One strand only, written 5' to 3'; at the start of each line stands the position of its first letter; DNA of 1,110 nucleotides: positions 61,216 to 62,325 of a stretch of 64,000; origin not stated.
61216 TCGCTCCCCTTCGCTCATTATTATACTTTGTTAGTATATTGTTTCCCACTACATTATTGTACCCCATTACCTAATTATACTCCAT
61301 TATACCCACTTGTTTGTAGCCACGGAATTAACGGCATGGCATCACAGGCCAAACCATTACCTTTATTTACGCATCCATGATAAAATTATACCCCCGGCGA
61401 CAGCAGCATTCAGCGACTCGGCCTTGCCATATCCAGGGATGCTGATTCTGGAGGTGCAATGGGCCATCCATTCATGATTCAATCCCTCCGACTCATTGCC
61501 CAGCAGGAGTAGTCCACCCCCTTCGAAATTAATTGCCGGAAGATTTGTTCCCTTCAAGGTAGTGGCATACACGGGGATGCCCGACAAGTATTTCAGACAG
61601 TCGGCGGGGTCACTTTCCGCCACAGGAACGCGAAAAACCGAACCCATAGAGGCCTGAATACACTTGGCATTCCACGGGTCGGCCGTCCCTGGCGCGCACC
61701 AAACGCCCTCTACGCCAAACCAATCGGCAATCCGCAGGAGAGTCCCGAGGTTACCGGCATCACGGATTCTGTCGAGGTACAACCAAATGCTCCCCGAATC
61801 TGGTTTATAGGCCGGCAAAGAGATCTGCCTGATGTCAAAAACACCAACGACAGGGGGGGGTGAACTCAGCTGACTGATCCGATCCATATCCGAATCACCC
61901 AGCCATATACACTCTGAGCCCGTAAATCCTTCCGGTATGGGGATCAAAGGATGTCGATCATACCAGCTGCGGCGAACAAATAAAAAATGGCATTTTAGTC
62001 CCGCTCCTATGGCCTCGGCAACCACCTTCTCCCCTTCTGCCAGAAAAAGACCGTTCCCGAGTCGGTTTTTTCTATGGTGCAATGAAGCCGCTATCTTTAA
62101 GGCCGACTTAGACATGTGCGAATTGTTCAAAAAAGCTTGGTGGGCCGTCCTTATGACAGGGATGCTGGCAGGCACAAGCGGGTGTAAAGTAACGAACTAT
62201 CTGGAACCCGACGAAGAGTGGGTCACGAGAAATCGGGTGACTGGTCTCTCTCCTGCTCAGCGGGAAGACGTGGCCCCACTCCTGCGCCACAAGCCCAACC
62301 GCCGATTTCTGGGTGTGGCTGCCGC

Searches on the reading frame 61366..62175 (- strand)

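Call 29: search_protein_families(library=pfam, proteins=[window:61366-62175:-], max_evalue=0.00001)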
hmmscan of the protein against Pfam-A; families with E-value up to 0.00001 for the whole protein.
window:61366-62175:- (270 aa): 2 families
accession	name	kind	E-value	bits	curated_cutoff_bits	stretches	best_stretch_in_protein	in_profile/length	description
PF00588.24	SpoU_methylase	-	1.4e-34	119.7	29.7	1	131-265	3-141/142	SpoU rRNA Methylase family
PF22435.1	MRM3-like_sub_bind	-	1.4e-11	45.1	27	1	25-110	3-83/84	MRM3-like substrate binding domain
